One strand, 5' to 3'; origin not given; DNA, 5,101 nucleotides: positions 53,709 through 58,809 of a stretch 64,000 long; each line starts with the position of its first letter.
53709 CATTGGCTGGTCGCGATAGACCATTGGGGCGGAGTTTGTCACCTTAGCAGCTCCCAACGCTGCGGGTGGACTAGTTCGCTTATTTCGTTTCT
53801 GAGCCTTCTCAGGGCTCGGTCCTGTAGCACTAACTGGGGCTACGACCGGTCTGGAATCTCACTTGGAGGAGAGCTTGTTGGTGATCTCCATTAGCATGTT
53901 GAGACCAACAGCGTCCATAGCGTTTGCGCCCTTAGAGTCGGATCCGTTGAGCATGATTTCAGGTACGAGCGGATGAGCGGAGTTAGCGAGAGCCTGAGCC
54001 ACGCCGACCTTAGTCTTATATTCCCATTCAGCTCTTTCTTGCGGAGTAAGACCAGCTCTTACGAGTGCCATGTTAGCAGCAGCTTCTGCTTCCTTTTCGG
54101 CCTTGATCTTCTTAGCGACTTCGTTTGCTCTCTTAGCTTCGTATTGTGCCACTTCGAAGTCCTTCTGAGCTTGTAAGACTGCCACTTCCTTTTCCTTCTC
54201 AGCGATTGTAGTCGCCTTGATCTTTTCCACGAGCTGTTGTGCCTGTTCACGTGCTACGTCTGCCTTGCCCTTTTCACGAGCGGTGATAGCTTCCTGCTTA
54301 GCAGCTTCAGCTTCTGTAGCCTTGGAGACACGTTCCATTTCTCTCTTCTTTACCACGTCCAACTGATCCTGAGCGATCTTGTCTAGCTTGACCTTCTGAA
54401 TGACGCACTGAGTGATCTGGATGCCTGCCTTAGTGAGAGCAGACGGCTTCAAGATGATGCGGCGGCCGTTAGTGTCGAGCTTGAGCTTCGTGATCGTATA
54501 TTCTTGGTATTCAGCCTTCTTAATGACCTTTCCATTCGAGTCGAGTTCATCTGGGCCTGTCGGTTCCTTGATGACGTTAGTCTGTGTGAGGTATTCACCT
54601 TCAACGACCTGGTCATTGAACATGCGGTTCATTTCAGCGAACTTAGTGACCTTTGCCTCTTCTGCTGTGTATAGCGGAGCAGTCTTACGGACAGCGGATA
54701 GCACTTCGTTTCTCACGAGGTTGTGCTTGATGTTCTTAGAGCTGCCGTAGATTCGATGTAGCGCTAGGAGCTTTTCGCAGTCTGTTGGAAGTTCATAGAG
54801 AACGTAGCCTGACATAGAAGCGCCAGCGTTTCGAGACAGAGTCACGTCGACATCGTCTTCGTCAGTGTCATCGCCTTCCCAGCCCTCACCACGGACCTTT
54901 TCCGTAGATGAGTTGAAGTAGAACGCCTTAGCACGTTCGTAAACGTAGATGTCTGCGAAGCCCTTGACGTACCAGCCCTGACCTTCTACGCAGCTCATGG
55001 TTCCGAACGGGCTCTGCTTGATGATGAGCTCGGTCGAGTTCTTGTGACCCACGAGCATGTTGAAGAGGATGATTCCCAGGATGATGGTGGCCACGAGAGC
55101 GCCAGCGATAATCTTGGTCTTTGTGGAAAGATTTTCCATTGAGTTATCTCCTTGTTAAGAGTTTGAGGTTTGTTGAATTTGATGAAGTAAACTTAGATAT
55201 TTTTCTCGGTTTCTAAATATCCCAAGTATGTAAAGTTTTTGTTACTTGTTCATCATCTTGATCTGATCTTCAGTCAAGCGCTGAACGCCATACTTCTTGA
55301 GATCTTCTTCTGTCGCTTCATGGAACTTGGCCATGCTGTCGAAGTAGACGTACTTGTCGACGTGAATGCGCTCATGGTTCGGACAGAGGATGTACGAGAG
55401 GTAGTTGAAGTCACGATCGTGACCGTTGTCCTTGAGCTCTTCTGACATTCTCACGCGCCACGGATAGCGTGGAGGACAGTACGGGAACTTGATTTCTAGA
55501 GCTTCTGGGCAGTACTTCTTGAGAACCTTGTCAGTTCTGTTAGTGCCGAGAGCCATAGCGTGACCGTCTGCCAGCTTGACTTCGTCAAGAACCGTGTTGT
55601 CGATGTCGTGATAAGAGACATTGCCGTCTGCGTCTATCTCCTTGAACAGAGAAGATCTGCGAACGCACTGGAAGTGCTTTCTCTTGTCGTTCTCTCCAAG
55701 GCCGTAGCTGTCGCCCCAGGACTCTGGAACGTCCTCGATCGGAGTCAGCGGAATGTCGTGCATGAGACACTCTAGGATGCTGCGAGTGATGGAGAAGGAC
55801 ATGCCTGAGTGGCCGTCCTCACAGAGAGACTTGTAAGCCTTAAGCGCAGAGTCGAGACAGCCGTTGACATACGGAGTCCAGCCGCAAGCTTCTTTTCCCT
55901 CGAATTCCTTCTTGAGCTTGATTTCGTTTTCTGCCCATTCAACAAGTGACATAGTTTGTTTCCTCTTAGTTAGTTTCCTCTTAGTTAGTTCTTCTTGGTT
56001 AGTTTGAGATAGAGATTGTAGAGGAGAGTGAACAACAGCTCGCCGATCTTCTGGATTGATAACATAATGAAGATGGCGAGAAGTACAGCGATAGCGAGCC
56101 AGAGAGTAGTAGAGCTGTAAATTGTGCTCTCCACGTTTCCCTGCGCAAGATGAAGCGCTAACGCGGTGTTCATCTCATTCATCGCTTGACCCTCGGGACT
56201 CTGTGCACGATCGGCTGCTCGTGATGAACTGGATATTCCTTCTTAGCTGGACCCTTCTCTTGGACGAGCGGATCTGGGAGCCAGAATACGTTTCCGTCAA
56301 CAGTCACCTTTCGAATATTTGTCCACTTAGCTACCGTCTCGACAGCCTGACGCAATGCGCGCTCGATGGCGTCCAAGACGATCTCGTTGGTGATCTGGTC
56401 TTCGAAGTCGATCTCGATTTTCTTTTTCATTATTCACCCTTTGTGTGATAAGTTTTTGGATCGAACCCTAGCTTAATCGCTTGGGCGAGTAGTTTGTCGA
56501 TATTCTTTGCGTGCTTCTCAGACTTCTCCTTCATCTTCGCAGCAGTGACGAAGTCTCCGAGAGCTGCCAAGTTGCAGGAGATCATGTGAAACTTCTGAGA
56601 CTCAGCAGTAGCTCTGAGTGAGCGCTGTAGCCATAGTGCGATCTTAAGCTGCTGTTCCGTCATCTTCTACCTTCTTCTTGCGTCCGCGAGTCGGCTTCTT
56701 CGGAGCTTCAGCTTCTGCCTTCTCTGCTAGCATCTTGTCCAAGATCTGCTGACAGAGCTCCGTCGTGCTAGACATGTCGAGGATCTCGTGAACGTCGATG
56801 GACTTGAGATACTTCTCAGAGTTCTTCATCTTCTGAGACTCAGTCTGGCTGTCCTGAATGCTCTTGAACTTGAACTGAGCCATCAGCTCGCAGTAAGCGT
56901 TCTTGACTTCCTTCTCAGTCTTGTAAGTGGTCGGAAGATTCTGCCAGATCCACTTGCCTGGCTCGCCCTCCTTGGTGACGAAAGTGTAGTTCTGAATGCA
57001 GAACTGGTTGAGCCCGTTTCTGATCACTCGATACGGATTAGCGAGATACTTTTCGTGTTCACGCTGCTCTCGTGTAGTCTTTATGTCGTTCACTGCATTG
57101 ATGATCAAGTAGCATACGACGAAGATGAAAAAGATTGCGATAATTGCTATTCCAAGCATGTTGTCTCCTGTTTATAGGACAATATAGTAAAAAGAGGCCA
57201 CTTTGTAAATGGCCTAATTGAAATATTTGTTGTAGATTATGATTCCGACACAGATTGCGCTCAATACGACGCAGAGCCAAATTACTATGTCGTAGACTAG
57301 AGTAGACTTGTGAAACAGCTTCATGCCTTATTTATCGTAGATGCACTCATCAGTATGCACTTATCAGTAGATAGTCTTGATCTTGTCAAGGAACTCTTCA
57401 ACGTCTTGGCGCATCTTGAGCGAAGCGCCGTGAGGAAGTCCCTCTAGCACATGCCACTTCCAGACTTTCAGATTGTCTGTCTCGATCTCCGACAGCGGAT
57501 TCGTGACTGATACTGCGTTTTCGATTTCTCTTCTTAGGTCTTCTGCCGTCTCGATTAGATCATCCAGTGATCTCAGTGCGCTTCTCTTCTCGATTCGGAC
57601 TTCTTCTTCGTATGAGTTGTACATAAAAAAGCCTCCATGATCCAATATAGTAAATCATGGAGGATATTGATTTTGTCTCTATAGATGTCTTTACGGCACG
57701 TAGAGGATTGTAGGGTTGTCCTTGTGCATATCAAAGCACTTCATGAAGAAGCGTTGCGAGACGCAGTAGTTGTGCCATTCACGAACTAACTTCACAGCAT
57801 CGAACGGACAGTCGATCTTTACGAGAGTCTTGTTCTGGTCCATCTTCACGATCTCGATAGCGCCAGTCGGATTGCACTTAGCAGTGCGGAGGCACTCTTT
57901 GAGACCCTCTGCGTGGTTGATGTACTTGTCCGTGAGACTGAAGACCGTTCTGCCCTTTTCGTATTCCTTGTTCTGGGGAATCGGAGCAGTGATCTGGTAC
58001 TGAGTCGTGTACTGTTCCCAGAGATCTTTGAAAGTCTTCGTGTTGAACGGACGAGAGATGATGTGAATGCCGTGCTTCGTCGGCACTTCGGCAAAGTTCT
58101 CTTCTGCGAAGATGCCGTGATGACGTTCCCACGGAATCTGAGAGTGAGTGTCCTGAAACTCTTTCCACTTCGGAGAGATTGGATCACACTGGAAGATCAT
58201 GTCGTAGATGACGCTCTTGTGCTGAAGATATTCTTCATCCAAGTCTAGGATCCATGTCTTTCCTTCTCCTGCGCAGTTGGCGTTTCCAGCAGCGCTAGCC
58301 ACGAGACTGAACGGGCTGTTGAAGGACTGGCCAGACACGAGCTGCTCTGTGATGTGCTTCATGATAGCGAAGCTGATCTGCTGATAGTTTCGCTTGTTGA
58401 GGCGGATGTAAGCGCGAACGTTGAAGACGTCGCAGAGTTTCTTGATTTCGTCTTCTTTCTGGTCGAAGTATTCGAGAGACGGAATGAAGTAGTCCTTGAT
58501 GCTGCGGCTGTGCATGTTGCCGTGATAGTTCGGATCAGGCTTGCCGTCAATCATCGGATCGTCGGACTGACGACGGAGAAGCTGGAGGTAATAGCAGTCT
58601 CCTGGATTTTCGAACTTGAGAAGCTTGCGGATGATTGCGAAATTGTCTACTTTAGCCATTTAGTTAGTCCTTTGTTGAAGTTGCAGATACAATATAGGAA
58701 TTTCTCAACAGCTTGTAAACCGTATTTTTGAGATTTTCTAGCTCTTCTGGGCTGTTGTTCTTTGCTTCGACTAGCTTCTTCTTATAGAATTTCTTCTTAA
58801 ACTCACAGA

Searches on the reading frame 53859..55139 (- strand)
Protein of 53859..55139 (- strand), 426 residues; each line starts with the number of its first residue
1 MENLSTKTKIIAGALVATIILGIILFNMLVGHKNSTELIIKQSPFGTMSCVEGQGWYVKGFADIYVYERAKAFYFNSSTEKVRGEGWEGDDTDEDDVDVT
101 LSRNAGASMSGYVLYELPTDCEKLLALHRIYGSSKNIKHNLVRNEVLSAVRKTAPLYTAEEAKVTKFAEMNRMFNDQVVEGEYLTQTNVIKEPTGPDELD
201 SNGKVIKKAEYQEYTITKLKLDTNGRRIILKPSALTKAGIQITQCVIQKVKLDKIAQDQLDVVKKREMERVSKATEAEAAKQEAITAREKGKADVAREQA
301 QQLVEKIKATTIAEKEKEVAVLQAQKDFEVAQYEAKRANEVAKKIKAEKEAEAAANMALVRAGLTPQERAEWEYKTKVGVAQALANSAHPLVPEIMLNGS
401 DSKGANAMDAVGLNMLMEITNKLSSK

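Call 31: search_protein_families(library=phrogs, proteins=[window:53859-55139:-], max_evalue=0.00001)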
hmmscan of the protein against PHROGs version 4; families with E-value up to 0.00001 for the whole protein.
window:53859-55139:- (426 aa): 2 families
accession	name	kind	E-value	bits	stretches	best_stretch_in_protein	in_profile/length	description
phrog_11908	-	unknown function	1.3e-43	150.4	1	8-368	5-359/430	-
phrog_200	-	other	2e-06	28.2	0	7-193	78-256/379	lipoprotein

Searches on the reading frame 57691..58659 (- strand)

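Call 31: search_protein_families(library=phrogs, proteins=[window:57691-58659:-], max_evalue=0.00001)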
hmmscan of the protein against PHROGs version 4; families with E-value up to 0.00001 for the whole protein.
window:57691-58659:- (322 aa): 1 family
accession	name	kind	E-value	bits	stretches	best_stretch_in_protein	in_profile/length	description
phrog_14949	-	unknown function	3e-26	93.4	1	3-219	4-213/240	-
